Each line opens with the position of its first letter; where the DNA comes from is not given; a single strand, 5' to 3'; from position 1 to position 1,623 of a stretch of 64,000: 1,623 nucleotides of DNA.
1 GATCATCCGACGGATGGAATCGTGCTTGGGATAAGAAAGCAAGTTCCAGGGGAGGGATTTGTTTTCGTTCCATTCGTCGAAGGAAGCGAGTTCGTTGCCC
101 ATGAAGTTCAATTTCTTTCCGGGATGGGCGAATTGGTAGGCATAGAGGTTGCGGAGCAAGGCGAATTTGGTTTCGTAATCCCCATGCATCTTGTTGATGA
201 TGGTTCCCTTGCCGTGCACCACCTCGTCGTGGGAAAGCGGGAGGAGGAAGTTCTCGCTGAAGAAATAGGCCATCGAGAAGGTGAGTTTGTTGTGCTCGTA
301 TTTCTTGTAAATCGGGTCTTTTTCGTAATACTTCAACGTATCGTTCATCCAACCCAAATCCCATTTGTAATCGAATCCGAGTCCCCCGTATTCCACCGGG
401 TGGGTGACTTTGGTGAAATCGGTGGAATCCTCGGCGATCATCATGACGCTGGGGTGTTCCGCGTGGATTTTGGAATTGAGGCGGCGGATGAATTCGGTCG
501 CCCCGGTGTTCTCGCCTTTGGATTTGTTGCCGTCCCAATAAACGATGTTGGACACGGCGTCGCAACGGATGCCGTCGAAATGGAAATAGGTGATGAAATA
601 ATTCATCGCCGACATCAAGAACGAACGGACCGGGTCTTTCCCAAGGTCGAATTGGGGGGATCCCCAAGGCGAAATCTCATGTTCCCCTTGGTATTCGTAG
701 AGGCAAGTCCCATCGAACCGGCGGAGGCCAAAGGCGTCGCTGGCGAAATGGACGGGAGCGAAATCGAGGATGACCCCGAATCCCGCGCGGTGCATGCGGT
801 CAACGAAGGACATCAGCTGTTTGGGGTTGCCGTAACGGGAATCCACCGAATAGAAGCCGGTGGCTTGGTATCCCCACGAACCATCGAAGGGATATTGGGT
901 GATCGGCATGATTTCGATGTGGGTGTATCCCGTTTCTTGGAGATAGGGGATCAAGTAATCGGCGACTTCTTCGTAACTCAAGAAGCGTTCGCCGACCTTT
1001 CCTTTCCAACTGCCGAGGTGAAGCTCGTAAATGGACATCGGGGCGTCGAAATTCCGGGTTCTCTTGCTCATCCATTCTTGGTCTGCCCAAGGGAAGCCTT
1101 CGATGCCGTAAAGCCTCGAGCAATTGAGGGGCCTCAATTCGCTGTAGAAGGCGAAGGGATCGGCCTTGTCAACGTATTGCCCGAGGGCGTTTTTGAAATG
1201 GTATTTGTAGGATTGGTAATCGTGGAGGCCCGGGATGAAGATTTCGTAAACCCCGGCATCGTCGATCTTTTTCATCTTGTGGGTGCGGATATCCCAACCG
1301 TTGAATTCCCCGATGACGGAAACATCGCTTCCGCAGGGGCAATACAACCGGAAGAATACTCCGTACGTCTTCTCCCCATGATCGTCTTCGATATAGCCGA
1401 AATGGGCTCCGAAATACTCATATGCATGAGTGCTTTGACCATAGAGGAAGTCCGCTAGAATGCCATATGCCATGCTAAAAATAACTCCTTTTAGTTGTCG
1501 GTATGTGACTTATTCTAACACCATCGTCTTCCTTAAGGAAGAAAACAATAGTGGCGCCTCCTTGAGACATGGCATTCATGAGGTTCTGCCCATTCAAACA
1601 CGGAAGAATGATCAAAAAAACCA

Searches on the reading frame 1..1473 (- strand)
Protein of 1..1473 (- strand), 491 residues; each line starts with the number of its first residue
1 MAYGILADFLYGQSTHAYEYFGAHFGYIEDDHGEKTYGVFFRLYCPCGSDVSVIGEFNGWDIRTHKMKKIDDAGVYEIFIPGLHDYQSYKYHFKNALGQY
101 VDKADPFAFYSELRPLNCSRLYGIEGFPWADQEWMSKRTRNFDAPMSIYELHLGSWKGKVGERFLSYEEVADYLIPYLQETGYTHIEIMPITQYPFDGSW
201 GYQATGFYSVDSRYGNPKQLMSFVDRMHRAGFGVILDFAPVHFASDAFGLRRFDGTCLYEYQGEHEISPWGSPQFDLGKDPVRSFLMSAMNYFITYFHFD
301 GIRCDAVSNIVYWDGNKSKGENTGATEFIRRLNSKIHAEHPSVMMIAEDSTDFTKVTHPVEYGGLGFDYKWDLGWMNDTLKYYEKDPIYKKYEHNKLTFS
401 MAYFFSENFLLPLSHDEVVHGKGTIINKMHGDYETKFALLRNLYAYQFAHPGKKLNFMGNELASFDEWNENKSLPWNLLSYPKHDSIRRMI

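Call 3: search_protein_families(library=pfam, proteins=[window:1-1473:-], max_evalue=1)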
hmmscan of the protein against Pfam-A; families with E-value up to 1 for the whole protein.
window:1-1473:- (491 aa): 3 families
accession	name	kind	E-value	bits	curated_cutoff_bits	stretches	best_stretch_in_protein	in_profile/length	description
PF02922.24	CBM_48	-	1.3e-15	57.9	22.4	1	32-108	9-83/83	Carbohydrate-binding module 48 (Isoamylase N-terminal domain)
PF00128.31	Alpha-amylase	-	1.5e-13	51.2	22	2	175-245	25-94/446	Alpha amylase, catalytic domain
PF22019.2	GlgB_N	-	0.00013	22.4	27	1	30-106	27-93/94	alpha-1,4-glucan branching enzyme GlgB, N-terminal domain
